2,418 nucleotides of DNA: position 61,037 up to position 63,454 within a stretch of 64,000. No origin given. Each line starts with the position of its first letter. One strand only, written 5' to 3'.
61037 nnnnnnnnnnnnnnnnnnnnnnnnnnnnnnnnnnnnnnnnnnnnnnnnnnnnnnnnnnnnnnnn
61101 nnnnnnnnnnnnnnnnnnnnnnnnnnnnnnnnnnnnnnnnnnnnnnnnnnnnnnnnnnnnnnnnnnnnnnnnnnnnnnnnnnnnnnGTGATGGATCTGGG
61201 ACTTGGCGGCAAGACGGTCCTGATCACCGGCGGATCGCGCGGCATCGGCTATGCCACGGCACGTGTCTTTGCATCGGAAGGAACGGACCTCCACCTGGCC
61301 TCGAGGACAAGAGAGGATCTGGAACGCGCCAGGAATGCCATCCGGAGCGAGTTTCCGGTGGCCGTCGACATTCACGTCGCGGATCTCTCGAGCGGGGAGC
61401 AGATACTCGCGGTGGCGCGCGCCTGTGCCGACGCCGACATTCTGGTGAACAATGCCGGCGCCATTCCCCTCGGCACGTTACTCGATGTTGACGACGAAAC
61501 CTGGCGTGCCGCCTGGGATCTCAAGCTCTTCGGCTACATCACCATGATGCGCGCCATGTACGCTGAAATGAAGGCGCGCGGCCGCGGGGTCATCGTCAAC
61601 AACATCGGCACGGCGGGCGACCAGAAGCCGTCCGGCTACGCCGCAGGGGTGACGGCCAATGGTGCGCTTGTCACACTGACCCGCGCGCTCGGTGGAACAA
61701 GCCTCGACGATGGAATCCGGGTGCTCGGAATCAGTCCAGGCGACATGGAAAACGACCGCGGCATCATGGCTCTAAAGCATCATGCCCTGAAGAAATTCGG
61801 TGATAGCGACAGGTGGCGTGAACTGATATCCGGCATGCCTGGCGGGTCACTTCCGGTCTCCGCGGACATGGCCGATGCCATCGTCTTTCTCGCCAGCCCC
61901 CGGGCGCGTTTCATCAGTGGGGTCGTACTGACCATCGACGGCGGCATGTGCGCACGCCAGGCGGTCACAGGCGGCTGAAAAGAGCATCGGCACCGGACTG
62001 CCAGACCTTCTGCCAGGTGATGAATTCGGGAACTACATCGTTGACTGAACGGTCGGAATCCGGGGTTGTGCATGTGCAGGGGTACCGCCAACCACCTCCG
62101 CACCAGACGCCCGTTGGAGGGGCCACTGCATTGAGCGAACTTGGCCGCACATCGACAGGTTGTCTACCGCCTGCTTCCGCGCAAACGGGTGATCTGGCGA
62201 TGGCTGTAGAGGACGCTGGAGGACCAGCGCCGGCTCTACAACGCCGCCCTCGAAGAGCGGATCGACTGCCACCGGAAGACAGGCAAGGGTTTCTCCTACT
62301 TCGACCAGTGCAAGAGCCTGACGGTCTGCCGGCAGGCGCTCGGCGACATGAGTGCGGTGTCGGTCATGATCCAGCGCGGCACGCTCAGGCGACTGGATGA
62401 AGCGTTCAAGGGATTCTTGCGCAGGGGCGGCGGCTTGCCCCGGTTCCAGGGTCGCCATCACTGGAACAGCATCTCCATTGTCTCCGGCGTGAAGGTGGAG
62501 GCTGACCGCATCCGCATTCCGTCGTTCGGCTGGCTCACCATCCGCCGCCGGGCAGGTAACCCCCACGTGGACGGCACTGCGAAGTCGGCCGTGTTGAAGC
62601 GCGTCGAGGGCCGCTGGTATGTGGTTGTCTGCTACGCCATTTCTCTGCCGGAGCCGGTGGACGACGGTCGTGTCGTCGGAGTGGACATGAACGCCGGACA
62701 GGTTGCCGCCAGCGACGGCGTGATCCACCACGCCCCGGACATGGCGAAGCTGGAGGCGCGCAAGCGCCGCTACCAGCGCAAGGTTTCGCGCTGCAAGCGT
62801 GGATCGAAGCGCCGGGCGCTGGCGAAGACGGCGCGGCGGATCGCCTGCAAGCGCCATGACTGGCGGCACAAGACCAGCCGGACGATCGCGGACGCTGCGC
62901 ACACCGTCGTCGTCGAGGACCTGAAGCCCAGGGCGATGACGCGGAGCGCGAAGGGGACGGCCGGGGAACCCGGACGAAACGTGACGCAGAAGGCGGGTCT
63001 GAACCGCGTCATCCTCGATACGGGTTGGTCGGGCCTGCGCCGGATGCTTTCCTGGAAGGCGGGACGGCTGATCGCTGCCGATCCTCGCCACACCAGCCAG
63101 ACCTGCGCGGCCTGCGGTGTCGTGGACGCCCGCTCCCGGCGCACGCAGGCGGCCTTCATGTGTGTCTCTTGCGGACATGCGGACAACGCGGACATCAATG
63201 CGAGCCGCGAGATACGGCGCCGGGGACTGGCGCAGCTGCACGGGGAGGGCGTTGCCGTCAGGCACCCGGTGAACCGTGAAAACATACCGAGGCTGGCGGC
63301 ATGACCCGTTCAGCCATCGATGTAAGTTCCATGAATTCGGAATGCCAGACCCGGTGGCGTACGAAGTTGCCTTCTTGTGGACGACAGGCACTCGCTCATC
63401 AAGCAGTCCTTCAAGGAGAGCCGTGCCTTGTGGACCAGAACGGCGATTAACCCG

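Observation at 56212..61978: CaiD-like hydratase, TMADH-family flavoprotein, PhyH dioxygenase, proline iminopeptidase and SDR in one co-directional block: candidate novel quaternary-amine/N-methyl-amino-acid catabolic operon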

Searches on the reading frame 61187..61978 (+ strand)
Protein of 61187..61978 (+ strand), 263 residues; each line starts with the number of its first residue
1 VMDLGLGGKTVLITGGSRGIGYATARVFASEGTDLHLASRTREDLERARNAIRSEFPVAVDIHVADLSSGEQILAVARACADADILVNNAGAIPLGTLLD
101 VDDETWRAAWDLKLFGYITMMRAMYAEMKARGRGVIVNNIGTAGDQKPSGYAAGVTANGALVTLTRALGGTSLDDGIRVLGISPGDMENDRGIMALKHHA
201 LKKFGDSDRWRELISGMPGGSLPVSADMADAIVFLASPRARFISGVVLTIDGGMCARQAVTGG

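Call 4: search_protein_families(library=pfam, proteins=[window:61187-61978:+])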
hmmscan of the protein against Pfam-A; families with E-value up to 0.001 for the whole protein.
window:61187-61978:+ (263 aa): 3 families
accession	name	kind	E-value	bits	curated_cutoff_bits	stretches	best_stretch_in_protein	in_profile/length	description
PF00106.31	adh_short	-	9.1e-33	113.8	26.6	1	9-188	1-183/195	short chain dehydrogenase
PF13561.12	adh_short_C2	-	1.1e-32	113.9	27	1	18-254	6-235/236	Enoyl-(Acyl carrier protein) reductase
PF08659.16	KR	-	2.1e-07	31.5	22.6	1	10-169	2-167/180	KR domain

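Call 5: search_protein_families(library=ncbifam, proteins=[window:61187-61978:+])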
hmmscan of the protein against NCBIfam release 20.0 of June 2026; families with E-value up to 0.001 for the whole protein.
window:61187-61978:+ (263 aa): 219 families (the best 25 are shown)
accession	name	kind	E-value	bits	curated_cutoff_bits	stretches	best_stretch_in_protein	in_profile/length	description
NF004779.0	PRK06125.1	subfamily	2.1e-98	329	261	1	2-259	1-258/259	short-chain dehydrogenase/reductase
NF005559.1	PRK07231.1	subfamily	1.2e-43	149.4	215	1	6-255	2-248/249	glucose 1-dehydrogenase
NF052558.1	MBtsdlDhBudC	equivalog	4.7e-43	147.6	270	1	8-258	3-245/250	meso-2,3-butanediol dehydrogenase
NF004791.0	PRK06138.1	equivalog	1e-39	136.4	312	1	6-256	3-251/252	SDR family oxidoreductase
NF005095.0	PRK06523.1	subfamily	3.8e-36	124.9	231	1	4-255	6-258/261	oxidoreductase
NF009466.0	PRK12826.1-2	subfamily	2.3e-34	119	222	1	9-256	4-246/248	3-oxoacyl-ACP reductase FabG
NF005469.0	PRK07063.1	equivalog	1.4e-33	116.5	306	1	6-255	5-255/260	SDR family oxidoreductase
NF004198.0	PRK05653.1-3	equivalog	2.9e-33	115.3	296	1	7-254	6-246/248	3-oxoacyl-ACP reductase FabG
NF006070.0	PRK08213.1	subfamily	9.2e-33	113.8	279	1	6-256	10-258/259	gluconate 5-dehydrogenase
NF005893.0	PRK07856.1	equivalog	2.2e-32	112.3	255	1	3-253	4-240/255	SDR family oxidoreductase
NF005075.0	PRK06500.1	equivalog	2e-31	109.3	336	1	6-255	4-247/249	SDR family oxidoreductase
NF004847.0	PRK06198.1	subfamily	2.3e-31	109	240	1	6-252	5-253/269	oxidoreductase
NF005909.0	PRK07890.1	subfamily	3e-31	108.6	258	1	6-254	5-257/260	short chain dehydrogenase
NF005468.0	PRK07062.1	equivalog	3.1e-31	108.9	266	1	1-255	1-262/265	SDR family oxidoreductase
NF005067.0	PRK06484.1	equivalog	2.1e-30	105.8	713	1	8-257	273-514/524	short chain dehydrogenase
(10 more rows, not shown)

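Call 73: search_solved_structures(query=window:61187-61978:+, max_evalue=1e-25)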
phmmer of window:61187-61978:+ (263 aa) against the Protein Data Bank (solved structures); distinct sequences matched with E-value up to 1e-25: 6.
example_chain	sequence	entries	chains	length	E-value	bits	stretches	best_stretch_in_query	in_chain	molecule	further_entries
6jh7_A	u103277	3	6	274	7.1e-30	107.7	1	2-256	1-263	Short chain dehydrogenase family protein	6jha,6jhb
3ai1_A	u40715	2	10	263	9.5e-30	107.3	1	2-255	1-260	NADPH-sorbose reductase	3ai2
3ai3_A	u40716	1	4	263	1.4e-29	106.8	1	2-255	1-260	NADPH-sorbose reductase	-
5idx_A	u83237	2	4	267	2.6e-28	102.6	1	2-254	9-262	Short-chain dehydrogenase/reductase SDR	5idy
5vps_A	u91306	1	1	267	1.5e-27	100.2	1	2-254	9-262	Short-chain dehydrogenase/reductase SDR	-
4dqx_A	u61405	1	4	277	5.3e-26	95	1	4-254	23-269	Probable oxidoreductase protein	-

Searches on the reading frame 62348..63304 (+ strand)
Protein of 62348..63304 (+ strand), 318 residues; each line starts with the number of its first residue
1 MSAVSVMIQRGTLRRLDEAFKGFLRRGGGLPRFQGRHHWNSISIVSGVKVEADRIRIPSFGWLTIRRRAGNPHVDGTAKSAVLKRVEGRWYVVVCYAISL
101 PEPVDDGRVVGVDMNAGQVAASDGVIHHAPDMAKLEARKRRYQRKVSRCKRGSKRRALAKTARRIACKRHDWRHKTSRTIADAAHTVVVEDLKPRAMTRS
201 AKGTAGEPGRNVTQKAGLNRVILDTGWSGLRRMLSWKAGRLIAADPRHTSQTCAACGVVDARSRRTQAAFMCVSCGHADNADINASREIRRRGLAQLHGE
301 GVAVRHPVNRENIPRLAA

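Call 4: search_protein_families(library=pfam, proteins=[window:62348-63304:+])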
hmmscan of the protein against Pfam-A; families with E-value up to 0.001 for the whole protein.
window:62348-63304:+ (318 aa): 2 families
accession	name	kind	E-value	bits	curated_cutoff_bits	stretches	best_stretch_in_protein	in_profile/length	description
PF07282.18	Cas12f1-like_TNB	-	1.5e-14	54.3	26.3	1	227-289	1-60/60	Cas12f1-like, TNB domain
PF01385.25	OrfB_IS605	-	1e-10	42.3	30.5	1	101-200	10-119/120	Probable transposase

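Call 5: search_protein_families(library=ncbifam, proteins=[window:62348-63304:+])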
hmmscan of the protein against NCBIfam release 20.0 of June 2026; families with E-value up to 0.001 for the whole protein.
window:62348-63304:+ (318 aa): 7 families
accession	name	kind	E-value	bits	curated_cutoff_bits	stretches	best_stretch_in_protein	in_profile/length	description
NF040570.1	guided_TnpB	subfamily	1e-48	166.6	100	1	11-292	76-389/389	RNA-guided endonuclease TnpB family protein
NF038281.1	IS200_TnpB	exception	5.2e-32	111.4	425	1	11-294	77-360/360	IS200/IS605 family element RNA-guided endonuclease TnpB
NF038280.1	IS607_TnpB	exception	7e-23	81.3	350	1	29-297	112-396/431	IS607 family element RNA-guided endonuclease TnpB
NF038192.1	V_cas_c2c8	exception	2e-16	60.1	350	1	9-261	155-455/457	type V CRISPR-associated protein C2c8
NF049972.1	CRISPR_Cas12f2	exception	2.2e-12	46.5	450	1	127-297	357-523/524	type V CRISPR-associated effector Cas12f2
NF045604.1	cas_Cas12e_CasX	equivalog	2.7e-06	26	200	1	264-294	856-886/886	type V CRISPR RNA-guided endonuclease Cas12e/CasX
TIGR01766.2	TIGR01766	domain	0.00013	22.4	32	0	168-250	4-82/82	IS200/IS605 family accessory protein TnpB-related protein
